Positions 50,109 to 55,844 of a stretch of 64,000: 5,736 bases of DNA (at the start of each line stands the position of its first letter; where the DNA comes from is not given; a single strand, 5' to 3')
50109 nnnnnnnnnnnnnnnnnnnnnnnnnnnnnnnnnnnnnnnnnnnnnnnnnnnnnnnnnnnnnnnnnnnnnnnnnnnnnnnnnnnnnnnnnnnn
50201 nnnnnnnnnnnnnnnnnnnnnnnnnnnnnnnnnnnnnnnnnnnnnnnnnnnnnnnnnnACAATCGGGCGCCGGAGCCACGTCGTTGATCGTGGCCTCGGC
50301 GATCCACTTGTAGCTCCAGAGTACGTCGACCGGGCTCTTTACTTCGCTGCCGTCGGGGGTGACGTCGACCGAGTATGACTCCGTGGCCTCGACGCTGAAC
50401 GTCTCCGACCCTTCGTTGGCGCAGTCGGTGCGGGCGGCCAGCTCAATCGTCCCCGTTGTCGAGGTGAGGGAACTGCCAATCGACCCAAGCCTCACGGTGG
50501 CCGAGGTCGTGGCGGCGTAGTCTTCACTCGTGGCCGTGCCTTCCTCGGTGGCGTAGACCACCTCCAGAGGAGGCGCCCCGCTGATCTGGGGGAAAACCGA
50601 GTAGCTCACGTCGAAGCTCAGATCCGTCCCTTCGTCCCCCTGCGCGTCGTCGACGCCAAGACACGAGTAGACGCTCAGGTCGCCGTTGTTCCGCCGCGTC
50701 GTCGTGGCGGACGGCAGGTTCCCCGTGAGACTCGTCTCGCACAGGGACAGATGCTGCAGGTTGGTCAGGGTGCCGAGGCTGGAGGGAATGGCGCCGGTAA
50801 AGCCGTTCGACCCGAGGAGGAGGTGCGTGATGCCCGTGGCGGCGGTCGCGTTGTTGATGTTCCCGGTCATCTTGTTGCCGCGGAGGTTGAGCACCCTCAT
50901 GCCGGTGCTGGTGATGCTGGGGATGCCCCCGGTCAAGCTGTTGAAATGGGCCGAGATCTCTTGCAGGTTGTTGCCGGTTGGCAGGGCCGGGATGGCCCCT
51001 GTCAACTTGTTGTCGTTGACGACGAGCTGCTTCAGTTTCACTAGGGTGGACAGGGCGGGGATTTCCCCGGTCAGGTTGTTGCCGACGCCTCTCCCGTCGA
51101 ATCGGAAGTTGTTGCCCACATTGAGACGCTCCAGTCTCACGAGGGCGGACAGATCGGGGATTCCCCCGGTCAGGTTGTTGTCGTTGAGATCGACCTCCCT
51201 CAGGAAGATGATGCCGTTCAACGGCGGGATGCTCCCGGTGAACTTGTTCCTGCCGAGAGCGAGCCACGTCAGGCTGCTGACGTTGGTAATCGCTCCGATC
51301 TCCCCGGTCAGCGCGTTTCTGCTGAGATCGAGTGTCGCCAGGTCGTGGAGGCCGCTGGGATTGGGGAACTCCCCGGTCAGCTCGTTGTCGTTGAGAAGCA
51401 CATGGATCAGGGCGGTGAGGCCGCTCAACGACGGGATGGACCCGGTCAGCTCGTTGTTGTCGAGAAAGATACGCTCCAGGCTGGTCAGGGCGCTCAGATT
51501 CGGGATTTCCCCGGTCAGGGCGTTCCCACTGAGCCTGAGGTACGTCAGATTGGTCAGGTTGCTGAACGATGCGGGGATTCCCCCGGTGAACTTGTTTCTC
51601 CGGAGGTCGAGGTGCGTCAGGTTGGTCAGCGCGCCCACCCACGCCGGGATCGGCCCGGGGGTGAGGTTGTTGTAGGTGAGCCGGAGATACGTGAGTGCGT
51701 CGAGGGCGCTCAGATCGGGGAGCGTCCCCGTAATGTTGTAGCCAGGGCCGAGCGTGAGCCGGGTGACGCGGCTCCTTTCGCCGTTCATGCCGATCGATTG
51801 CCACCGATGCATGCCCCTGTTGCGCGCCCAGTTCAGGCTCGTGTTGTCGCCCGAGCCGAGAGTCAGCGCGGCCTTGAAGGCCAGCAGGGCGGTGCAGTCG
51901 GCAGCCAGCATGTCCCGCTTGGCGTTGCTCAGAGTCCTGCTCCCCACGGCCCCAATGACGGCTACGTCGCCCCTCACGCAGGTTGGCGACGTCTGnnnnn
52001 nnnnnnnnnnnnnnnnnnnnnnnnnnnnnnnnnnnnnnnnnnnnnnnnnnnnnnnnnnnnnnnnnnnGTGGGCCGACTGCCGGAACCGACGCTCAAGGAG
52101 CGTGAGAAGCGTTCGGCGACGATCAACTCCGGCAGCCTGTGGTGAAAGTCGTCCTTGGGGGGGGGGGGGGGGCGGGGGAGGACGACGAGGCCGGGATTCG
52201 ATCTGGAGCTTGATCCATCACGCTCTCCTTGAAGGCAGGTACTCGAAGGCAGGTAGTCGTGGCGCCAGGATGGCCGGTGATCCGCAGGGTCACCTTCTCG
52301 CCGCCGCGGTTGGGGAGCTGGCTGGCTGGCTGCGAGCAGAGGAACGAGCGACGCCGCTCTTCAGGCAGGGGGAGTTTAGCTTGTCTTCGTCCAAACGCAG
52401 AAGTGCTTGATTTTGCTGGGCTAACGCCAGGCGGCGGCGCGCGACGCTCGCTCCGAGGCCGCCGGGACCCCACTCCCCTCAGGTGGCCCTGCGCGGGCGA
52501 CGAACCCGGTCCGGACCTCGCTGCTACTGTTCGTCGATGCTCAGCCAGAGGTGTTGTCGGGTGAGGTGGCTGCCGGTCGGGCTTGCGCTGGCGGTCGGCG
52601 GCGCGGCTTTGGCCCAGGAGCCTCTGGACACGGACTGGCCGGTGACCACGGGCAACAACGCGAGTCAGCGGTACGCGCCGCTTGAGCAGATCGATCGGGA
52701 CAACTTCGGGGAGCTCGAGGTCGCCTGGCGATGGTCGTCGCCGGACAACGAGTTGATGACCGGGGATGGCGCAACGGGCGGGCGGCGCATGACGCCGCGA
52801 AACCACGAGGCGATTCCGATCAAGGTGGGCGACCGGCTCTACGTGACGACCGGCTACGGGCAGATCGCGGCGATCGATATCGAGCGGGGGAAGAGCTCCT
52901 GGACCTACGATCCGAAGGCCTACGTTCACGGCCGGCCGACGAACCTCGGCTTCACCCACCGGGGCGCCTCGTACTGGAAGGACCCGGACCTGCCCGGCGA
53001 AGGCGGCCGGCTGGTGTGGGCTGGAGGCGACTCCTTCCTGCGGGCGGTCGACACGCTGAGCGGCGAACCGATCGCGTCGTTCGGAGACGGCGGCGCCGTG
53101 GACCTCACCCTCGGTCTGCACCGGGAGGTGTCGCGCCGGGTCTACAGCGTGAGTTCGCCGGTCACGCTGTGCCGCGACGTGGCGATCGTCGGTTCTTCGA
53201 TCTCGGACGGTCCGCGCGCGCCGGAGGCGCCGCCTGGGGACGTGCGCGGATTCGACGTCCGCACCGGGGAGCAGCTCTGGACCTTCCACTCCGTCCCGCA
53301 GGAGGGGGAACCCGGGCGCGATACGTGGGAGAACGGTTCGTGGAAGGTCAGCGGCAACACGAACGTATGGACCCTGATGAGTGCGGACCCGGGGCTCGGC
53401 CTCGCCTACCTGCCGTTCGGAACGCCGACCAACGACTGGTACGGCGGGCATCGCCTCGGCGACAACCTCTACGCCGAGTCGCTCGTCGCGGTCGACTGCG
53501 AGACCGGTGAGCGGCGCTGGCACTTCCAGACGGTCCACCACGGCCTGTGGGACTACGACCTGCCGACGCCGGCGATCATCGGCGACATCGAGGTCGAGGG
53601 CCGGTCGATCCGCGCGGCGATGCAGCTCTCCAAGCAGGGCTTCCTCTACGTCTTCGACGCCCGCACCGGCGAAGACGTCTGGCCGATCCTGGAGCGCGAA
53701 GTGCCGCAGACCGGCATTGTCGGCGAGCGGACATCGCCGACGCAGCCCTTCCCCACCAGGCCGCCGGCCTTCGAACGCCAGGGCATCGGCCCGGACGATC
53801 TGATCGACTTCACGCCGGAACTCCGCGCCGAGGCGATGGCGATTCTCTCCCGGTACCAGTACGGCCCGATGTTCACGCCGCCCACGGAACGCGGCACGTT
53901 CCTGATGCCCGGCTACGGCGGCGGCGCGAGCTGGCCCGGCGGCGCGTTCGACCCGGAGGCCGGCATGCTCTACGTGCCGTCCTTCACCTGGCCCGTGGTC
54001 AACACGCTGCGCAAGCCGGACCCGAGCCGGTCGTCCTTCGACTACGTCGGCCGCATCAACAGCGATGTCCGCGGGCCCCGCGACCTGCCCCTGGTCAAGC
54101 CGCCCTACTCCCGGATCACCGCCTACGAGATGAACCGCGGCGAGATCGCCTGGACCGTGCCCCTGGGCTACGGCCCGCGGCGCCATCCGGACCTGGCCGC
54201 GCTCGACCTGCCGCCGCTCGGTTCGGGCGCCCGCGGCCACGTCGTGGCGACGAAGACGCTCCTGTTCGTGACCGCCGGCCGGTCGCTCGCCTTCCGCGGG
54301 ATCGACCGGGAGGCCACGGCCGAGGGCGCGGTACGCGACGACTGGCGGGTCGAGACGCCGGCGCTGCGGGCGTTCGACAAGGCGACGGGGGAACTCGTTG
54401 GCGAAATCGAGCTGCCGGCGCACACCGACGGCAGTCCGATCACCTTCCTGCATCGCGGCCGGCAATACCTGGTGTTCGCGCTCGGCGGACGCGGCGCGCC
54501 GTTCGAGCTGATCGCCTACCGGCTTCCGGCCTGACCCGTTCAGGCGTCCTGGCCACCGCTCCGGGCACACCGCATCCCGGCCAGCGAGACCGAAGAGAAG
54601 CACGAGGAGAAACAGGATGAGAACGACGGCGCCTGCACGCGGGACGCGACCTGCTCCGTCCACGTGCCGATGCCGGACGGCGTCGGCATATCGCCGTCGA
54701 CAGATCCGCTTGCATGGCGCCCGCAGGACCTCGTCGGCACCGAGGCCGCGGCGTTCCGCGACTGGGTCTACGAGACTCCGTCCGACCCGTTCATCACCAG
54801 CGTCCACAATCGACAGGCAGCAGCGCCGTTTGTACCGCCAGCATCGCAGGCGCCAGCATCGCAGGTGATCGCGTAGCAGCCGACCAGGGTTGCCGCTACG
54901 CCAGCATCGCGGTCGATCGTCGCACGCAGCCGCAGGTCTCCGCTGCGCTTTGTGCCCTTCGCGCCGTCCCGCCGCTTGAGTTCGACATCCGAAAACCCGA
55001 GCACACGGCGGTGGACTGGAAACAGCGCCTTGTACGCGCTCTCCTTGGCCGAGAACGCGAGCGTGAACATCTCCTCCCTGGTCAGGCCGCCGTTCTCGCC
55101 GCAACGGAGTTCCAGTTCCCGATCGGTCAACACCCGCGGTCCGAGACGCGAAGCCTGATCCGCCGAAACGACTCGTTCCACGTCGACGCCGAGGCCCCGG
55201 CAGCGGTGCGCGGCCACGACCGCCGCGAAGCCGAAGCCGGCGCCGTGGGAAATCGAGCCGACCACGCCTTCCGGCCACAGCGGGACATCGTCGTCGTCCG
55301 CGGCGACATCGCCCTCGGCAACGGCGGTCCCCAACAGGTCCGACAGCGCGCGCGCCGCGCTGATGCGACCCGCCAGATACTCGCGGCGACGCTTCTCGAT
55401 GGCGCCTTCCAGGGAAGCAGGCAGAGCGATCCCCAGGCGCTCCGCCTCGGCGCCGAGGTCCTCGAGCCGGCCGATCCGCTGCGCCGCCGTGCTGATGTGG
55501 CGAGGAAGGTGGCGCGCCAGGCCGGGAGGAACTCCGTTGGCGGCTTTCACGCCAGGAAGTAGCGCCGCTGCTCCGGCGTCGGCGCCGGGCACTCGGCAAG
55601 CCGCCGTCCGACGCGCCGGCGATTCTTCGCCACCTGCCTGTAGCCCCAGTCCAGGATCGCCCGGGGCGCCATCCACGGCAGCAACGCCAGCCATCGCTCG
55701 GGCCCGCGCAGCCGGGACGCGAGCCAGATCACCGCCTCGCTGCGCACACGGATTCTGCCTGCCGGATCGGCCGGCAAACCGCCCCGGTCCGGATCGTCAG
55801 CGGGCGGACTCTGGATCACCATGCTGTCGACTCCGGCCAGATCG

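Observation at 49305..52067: Bacterial secreted protein built from plant-type (PS-class) leucine-rich repeats plus duplicated C-terminal domains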

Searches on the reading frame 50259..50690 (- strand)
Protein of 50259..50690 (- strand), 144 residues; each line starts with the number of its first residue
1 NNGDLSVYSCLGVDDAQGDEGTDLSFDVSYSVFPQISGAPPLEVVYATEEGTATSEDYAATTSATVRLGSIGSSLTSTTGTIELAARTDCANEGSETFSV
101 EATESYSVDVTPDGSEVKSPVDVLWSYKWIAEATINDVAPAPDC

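Call 30: search_protein_families(library=pfam, proteins=[window:50259-50690:-], max_evalue=10)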
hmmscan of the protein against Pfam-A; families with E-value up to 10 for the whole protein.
seq(144 aa): 1 family
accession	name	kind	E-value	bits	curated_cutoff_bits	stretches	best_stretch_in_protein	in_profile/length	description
PF08526.16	PAD_N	-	0.16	12.7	25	1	88-121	30-63/113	Protein-arginine deiminase (PAD) N-terminal domain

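Call 52: search_solved_structures(query=A2, max_evalue=1, show_alignments=1)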
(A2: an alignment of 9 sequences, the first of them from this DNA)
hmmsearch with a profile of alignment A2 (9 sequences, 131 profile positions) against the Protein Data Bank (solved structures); distinct sequences matched with E-value up to 1: 11.
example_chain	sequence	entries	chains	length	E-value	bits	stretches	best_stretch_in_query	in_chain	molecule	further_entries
3us9_A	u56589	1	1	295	0.007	19.5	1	40-108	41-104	Sodium/calcium exchanger 1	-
2fws_A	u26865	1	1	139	0.012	18.8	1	40-109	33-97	Sodium/calcium exchanger 1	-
2dpk_A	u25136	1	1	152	0.014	18.5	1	40-109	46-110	Sodium/calcium exchanger 1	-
3rb5_A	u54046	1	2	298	0.066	16.4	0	42-103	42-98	Na/Ca exchange protein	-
3rb7_A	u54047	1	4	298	0.067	16.4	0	42-103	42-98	Na/Ca exchange protein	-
3gin_A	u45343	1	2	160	0.17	15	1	40-109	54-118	Sodium/calcium exchanger 1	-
8jou_D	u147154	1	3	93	0.19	14.9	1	22-90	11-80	Virion-associated phage protein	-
3e9t_A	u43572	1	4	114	0.47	13.6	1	41-105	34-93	Na/Ca exchange protein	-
2ojr_A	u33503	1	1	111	0.48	13.6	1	82-127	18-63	Ubiquitin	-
3ead_A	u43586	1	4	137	0.7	13.1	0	41-104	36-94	Na/Ca exchange protein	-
9szw_C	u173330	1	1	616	0.79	12.9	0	28-82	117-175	Iron-regulated surface determinant protein H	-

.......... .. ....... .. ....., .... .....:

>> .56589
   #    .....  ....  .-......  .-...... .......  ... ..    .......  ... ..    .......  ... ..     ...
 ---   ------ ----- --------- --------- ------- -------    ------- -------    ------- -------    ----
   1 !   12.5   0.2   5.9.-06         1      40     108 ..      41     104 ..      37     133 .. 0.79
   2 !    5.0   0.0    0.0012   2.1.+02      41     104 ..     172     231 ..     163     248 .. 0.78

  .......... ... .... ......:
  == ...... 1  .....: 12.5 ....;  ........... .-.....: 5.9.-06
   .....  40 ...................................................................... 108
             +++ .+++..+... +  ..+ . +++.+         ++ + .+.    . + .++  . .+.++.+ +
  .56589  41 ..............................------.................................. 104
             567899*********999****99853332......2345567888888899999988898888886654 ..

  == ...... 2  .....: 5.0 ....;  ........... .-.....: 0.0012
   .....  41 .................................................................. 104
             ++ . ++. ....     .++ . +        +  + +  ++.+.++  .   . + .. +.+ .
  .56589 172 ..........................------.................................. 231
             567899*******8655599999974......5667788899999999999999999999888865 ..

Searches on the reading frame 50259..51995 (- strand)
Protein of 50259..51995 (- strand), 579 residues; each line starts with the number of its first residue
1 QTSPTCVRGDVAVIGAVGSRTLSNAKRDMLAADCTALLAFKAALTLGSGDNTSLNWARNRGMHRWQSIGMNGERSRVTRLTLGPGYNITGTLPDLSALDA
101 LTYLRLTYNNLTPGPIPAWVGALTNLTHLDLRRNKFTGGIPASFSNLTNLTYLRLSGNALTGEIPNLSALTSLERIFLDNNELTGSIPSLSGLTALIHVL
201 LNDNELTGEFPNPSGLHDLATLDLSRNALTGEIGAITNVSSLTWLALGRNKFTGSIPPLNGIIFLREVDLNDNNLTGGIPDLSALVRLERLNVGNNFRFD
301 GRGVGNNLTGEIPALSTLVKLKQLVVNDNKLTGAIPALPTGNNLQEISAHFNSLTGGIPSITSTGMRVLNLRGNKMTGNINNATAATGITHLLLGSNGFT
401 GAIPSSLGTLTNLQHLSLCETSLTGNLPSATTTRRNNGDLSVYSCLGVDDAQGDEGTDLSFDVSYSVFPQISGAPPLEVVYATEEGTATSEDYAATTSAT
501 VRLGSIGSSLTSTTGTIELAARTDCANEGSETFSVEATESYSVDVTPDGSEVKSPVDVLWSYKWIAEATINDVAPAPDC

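Call 65: predict_structure(alignment_id=A3)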
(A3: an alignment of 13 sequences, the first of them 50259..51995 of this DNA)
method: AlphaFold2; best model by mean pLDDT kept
length: 579 residues; sequences in the alignment: 13
mean_pLDDT: 89.2   pTM: 0.83
mean pLDDT of the five models: 89.2, 88.9, 88.7, 87.6, 86.6
residues with pLDDT >= 90: 339; 70-90: 215; 50-70: 22; < 50: 3
segments of 3 or more residues with pLDDT < 50: none
pLDDT, mean of each block of 10 residues (from residue 1): 74 89 91 93 80 86 92 93 85 92 94 93 96 95 95 97 94 98 95 94 96 90 96 88 95 92 94 94 93 79 79 91 94 90 88 92 87 93 88 93 91 92 89 89 87 91 85 80 88 88 81 89 83 87 86 77 76 77
secondary structure, 60 per line:
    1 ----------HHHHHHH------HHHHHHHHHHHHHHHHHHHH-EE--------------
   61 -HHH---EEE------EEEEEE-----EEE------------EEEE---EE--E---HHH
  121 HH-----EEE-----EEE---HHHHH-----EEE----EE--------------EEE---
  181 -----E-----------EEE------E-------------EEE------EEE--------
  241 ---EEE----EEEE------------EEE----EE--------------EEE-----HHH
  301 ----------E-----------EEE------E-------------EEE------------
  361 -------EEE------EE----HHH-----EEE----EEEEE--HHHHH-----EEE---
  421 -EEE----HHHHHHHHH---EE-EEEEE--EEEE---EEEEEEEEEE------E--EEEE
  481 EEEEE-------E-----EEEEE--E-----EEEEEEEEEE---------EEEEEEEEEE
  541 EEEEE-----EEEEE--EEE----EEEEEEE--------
elements in order: H11-17 H24-43 E68-70 E77-82 E88-90 E103-106 H118-122 E128-130 E136-138 H142-146 E152-154 E175-177 E198-200 E221-223 E230-232 E244-246 E251-254 E267-269 E290-292 E323-325 E346-348 E368-370 E391-393 E398-402 H405-409 E415-417 E422-424 H429-437 E444-448 E451-454 E458-467 E477-485 E499-503 E512-521 E531-545 E551-555 E558-560 E565-571

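Call 67: fold_search(model_id=the predicted structure, library=pdb)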
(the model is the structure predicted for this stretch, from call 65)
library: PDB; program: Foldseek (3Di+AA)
matches with E <= 10: 1850; with E <= 0.001: 455
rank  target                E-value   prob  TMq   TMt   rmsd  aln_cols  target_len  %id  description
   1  8wef_A                4.8e-22  1.00  0.48  0.43   8.1       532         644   27  Crystal structure of Brassica napus MIK2 ectodomain in complex with Fusarium oxysporum SCOOPL (released 2024-11-06)
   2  8web_A                1.4e-21  1.00  0.49  0.44   7.0       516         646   26  Crystal structure of Arabidopsis thaliana MIK2 ectodomain (released 2024-11-06)
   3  5xkj_A                1.9e-21  1.00  0.42  0.47   7.7       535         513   25  Crystal structure of plant receptor ERL1-TMM in complexe with EPF2 (released 2019-01-23)
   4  8wei_A                2.3e-21  1.00  0.46  0.42   7.9       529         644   27  Crystal structure of Brassica napus MIK2 ectodomain (N393D mutant) (released 2024-11-06)
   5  5xjo_A                2.6e-21  1.00  0.43  0.46   7.6       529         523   26  Plant receptor ERL1-TMM in complex with peptide EPF1 (released 2019-01-23)
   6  8wec_A                3.4e-21  1.00  0.40  0.37   8.0       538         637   25  Crystal structure of Arabidopsis thaliana MIK2 ectodomain in complex with BAK1 ectodomain and SCOOP12 (released 2024-11-06)
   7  8wee_A                3.6e-21  1.00  0.52  0.47   7.5       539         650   26  Crystal structure of Arabidopsis thaliana MIK2 ectodomain in complex with SCOOP12 (released 2024-11-06)
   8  5xkn_A                7.9e-21  1.00  0.49  0.52   6.2       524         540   26  Crystal structure of plant receptor ERL2 in complexe with EPFL4 (released 2019-01-23)
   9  5xjx_A                9.4e-21  1.00  0.54  0.57   5.0       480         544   28  Pre-formed plant receptor ERL1-TMM complex (released 2019-01-23)
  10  7ogu_JJJ              1.1e-20  1.00  0.46  0.46   7.4       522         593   24  Plant peptide hormone receptor complex H1C9S1 (released 2022-02-16)
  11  7odv_DDD              1.1e-20  1.00  0.48  0.47   6.8       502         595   26  Plant peptide hormone receptor complex H1LS1 (released 2022-02-16)
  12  7ogo_DDD              1.9e-20  1.00  0.53  0.53   6.7       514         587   28  Plant peptide hormone receptor H1I1S1 (released 2022-02-16)
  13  8weh_A                2.0e-20  1.00  0.53  0.48   6.2       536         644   27  Crystal structure of Brassica napus MIK2 ectodomain (N393A mutant) (released 2024-11-06)
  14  7odv_AAA              3.1e-20  1.00  0.46  0.45   8.1       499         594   25  Plant peptide hormone receptor complex H1LS1 (released 2022-02-16)
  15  4mna                  4.1e-20  1.00  0.49  0.45   5.7       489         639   27  Crystal structure of the free FLS2 ectodomains (released 2013-12-04)
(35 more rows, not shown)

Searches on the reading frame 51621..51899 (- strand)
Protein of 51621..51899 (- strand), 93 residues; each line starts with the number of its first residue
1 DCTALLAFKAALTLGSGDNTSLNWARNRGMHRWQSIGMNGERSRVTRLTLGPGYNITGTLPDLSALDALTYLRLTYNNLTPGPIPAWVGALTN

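Call 30: search_protein_families(library=pfam, proteins=[window:51621-51899:-], max_evalue=10)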
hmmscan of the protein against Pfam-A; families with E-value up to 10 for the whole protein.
seq(93 aa): 3 families
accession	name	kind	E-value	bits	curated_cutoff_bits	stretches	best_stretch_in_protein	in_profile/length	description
PF12799.13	LRR_4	-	0.041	14.6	27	1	45-79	3-35/44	Leucine Rich repeats (2 copies)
PF08263.17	LRRNT_2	-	0.051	14.3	20.7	1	2-25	5-26/41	Leucine rich repeat N-terminal domain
PF00560.39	LRR_1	-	0.17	12.6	20.6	1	69-87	2-19/23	Leucine Rich Repeat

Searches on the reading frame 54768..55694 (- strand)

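Call 57: search_protein_families(library=pfam, proteins=[window:54768-55694:-], max_evalue=0.00001)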
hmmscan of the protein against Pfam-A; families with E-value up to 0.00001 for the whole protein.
window:54768-55694:- (308 aa): 2 families
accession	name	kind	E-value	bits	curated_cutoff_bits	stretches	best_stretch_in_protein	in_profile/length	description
PF17837.6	4PPT_N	-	7.6e-18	64.8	27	1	95-159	5-67/68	4'-phosphopantetheinyl transferase N-terminal domain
PF01648.25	ACPS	-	1.5e-11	44.8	25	1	167-250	1-87/111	4'-phosphopantetheinyl transferase superfamily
